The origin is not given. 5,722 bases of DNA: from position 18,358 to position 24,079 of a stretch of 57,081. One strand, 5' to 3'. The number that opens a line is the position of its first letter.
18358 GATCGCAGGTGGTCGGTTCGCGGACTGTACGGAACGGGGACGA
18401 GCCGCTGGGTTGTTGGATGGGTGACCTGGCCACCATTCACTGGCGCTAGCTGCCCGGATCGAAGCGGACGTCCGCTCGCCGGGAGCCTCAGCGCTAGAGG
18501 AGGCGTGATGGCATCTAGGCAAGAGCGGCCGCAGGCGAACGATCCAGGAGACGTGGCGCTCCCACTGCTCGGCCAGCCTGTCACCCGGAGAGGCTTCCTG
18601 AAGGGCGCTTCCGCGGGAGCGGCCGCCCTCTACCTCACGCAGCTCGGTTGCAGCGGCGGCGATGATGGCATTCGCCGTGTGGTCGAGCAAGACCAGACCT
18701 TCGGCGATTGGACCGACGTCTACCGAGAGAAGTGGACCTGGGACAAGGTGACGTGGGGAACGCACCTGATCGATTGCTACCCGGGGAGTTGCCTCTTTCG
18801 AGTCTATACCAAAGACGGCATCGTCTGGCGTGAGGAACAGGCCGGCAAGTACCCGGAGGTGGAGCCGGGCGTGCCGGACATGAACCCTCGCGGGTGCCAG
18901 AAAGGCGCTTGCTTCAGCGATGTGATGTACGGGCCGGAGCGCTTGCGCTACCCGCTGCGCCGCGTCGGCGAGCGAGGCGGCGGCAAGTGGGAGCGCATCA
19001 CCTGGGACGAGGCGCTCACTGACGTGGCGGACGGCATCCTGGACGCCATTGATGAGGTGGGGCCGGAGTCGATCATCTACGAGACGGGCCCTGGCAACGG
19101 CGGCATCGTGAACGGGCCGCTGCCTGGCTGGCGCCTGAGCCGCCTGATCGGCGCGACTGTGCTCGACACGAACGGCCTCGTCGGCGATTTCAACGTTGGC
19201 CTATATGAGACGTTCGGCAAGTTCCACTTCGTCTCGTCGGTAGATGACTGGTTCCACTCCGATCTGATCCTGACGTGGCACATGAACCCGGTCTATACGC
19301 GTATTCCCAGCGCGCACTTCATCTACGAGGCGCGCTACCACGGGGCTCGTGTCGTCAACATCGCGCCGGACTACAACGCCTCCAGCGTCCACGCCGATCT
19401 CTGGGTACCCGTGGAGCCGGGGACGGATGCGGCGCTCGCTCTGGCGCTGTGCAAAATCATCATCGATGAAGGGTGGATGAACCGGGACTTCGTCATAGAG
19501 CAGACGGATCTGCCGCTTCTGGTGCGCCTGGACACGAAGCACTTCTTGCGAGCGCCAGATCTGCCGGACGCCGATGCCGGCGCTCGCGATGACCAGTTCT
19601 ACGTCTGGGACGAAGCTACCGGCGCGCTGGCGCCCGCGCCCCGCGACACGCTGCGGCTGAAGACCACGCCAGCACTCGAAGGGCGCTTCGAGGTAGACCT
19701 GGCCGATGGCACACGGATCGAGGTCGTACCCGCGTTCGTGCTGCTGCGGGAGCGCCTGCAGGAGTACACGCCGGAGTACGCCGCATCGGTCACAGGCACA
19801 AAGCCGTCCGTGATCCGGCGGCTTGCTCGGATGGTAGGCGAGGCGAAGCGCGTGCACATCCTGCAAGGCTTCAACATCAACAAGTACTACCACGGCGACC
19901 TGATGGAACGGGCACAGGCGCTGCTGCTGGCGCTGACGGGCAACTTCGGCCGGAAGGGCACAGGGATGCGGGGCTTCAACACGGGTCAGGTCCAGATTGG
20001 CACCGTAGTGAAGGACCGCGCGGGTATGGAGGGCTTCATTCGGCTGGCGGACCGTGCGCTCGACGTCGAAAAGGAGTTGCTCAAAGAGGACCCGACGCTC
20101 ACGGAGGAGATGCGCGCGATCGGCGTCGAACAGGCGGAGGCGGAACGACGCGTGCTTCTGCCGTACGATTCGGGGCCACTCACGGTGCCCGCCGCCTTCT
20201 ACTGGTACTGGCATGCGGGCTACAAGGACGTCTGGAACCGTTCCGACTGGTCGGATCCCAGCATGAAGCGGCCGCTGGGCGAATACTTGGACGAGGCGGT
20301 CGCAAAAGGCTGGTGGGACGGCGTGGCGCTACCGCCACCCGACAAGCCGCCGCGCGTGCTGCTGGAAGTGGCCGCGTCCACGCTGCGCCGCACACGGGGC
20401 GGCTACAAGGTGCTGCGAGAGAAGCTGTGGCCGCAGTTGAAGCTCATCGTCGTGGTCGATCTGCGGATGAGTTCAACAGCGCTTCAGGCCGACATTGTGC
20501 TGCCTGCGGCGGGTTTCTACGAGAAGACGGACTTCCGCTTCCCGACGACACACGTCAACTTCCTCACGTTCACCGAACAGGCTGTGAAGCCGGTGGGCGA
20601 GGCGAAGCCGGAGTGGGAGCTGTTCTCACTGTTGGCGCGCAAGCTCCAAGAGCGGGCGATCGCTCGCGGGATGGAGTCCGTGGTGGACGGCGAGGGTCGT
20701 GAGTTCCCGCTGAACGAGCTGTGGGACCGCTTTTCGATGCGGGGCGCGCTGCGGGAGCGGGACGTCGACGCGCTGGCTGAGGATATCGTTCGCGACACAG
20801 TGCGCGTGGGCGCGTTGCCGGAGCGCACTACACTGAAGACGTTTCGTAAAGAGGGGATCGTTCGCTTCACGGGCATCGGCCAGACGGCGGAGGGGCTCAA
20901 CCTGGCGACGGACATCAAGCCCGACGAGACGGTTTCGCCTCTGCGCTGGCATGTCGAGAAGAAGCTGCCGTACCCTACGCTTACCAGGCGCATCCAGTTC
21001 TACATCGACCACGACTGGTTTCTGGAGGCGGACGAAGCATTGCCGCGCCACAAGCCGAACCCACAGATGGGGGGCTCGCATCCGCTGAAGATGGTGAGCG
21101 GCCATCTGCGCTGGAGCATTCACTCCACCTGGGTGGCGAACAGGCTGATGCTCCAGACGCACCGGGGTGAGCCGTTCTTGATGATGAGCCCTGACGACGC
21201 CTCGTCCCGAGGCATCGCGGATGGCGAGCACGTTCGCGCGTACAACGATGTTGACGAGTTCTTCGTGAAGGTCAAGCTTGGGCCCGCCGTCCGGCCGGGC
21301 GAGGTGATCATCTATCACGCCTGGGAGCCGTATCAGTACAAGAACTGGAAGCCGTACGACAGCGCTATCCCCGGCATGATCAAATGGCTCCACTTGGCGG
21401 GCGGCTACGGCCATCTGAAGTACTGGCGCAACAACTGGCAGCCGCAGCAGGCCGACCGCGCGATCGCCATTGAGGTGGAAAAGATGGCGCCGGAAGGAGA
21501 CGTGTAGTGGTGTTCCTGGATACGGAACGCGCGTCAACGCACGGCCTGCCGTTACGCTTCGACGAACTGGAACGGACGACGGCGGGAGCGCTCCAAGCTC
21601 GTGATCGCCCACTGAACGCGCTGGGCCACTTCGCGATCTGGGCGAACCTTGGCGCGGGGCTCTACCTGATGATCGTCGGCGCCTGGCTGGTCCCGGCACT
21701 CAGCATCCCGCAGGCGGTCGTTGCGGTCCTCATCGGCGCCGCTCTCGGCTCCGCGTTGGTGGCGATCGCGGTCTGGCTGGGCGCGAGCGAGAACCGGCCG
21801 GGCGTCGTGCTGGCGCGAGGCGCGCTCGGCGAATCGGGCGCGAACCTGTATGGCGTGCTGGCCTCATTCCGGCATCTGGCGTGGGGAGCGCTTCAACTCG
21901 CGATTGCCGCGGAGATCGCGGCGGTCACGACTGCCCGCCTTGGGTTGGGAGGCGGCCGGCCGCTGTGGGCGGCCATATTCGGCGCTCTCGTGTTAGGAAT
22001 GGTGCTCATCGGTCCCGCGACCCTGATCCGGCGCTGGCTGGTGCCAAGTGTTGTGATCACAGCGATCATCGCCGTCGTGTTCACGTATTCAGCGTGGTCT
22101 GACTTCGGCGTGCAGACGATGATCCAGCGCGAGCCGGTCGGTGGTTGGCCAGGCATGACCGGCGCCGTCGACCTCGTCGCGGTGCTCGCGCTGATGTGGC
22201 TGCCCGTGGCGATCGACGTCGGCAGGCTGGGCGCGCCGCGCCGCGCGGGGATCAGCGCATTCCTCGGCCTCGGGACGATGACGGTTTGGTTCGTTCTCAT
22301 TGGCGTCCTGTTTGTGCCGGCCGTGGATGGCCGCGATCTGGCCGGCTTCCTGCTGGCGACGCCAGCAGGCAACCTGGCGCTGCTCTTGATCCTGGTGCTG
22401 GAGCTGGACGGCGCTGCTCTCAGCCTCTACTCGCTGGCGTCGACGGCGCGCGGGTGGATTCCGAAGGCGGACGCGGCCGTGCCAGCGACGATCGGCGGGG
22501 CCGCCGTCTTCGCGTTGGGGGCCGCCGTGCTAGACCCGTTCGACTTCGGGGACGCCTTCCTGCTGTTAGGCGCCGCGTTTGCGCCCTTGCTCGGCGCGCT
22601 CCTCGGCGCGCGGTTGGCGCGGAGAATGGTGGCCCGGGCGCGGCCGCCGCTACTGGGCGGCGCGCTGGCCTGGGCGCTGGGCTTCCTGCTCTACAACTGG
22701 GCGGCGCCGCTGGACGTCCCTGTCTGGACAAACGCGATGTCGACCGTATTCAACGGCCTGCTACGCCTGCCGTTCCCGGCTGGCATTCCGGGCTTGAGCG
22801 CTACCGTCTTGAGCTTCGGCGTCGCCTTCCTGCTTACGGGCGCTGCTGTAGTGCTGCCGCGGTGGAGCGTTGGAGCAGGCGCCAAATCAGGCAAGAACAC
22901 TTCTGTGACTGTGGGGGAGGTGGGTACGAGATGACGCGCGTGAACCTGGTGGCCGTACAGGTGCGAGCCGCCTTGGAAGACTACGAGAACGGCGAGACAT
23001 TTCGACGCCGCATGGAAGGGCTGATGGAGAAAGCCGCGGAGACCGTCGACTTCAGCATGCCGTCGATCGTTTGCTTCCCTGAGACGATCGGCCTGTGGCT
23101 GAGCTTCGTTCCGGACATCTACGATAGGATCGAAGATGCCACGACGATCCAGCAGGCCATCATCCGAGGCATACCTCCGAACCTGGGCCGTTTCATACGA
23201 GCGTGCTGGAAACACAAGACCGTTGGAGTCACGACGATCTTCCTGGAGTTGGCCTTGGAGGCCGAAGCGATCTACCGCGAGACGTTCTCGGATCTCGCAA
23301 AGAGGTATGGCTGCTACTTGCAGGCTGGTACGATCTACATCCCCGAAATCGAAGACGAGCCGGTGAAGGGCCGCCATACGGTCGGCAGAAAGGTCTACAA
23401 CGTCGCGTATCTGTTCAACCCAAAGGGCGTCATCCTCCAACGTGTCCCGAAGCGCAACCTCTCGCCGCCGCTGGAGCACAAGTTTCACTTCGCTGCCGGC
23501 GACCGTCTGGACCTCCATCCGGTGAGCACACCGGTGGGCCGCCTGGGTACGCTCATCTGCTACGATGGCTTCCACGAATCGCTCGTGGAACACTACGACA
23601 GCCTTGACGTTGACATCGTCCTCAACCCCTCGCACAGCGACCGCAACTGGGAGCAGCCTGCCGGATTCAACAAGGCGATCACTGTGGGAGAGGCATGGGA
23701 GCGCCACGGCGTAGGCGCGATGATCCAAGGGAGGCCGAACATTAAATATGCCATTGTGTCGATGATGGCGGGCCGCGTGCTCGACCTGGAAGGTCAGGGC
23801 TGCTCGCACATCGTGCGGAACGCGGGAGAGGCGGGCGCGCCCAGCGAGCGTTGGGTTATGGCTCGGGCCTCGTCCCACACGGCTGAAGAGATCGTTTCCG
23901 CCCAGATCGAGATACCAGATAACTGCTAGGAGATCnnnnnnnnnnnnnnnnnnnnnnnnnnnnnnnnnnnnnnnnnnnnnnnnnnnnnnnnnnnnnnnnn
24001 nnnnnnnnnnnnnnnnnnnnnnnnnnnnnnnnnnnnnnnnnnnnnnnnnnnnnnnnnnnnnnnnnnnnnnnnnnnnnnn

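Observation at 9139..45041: Six paralogous type II DMSO-reductase-family catalytic subunits, but only three beta, two gamma and two delta genes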

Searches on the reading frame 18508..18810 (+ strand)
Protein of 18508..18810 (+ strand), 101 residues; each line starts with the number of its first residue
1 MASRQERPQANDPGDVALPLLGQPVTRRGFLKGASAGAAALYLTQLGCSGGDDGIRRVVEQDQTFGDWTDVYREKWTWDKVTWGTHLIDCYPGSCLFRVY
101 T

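Call 21: search_solved_structures(query=window:18508-18810:+, max_evalue=10, show_alignments=2)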
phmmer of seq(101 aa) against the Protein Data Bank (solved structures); distinct sequences matched with E-value up to 10: 10.
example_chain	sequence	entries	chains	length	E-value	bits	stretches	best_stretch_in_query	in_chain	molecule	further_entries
2ivf_A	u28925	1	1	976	6.1e-12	48.9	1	25-100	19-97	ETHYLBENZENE DEHYDROGENASE ALPHA-SUBUNIT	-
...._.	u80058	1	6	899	0.00046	23.6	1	65-100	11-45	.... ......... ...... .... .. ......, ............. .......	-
4ydd_A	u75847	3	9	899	0.00046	23.6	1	65-100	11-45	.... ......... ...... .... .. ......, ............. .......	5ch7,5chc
1r27_A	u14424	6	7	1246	0.0014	22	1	64-100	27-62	Respiratory nitrate reductase 1 alpha chain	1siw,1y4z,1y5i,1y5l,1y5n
1q16_A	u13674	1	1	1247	0.0014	22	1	64-100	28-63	Respiratory nitrate reductase 1 alpha chain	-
3ir7_A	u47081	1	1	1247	0.0014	22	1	64-100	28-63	Respiratory nitrate reductase 1 alpha chain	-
3egw_A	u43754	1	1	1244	0.0014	22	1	64-100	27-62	Respiratory nitrate reductase 1 alpha chain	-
3ir6_A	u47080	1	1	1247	0.025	18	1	64-100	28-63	Respiratory nitrate reductase 1 alpha chain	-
3ir5_A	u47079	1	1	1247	0.056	16.9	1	64-100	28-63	Respiratory nitrate reductase 1 alpha chain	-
8iuf_E9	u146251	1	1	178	0.21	15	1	26-52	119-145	NDUEG9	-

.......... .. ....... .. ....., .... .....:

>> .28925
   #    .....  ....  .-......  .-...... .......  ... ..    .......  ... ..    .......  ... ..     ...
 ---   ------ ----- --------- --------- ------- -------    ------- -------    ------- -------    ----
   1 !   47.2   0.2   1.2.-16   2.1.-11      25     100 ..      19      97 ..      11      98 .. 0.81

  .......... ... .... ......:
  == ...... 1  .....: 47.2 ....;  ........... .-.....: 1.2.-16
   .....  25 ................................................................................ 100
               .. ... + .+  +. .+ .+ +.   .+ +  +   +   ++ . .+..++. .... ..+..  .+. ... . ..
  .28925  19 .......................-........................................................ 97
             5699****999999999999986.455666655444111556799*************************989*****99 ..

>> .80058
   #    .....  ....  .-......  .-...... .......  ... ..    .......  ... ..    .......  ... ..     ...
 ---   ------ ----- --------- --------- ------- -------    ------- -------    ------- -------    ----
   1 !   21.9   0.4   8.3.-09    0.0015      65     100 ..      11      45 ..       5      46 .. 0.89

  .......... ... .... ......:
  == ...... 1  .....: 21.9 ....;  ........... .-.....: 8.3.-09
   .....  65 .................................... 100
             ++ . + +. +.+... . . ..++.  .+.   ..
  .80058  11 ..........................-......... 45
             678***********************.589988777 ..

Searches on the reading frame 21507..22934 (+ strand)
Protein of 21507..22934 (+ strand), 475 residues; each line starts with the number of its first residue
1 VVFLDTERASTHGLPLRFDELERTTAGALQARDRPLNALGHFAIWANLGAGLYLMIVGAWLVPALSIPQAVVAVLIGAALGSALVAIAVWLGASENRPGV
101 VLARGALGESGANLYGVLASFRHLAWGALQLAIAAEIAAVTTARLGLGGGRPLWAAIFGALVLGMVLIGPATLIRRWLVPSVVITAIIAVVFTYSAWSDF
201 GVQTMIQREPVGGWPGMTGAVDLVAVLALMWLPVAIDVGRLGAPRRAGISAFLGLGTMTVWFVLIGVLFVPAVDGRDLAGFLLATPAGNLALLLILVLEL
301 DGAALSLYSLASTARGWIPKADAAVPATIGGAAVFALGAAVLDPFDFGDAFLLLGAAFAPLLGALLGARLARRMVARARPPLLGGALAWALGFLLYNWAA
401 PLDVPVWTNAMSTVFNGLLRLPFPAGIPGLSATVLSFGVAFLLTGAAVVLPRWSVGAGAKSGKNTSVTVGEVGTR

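Call 5: search_protein_families(library=pfam, proteins=[window:21507-22934:+])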
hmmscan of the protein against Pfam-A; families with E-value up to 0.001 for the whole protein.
window:21507-22934:+ (475 aa): 0 families

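Call 20: search_protein_families(library=ncbifam, proteins=[window:21507-22934:+], max_evalue=0.00001)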
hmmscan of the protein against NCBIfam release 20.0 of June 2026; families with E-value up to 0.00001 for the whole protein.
window:21507-22934:+ (475 aa): 2 families
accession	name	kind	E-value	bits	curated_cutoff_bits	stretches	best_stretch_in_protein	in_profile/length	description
TIGR02358.1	thia_cytX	hypoth_equivalog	2.9e-30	105.7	309.85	1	41-400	3-357/386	putative hydroxymethylpyrimidine transporter CytX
TIGR00800.1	ncs1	subfamily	2.5e-10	39.6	353.1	1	37-270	15-266/447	NCS1 family nucleobase:cation symporter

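Call 67: search_protein_families(library=pfam, proteins=[window:21507-22934:+], max_evalue=0.1)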
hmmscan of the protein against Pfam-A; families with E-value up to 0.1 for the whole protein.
window:21507-22934:+ (475 aa): 0 families

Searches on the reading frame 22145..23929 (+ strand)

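Call 5: search_protein_families(library=pfam, proteins=[window:22145-23929:+])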
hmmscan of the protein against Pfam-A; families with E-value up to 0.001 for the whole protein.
window:22145-23929:+ (594 aa): 1 family
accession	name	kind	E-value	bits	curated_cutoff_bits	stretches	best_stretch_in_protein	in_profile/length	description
PF00795.27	CN_hydrolase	-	3.7e-11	43.3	23.2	1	366-501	52-176/256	Carbon-nitrogen hydrolase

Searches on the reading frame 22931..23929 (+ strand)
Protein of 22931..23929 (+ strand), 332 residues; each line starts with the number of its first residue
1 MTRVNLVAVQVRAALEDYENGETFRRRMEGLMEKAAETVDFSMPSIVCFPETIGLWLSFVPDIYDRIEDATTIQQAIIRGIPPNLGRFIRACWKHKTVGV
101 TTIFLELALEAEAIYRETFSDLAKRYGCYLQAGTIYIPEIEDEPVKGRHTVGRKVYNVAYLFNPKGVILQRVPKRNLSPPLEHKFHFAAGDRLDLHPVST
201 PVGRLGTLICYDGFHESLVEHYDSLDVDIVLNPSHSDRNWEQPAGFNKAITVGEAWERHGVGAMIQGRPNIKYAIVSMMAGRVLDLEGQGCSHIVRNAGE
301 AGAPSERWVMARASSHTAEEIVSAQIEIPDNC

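Call 67: search_protein_families(library=pfam, proteins=[window:22931-23929:+], max_evalue=0.1)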
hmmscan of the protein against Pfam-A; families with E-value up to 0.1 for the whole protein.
window:22931-23929:+ (332 aa): 1 family
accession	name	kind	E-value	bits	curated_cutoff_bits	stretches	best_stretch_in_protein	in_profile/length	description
PF00795.27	CN_hydrolase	-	9.6e-12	45.2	23.2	1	104-239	52-176/256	Carbon-nitrogen hydrolase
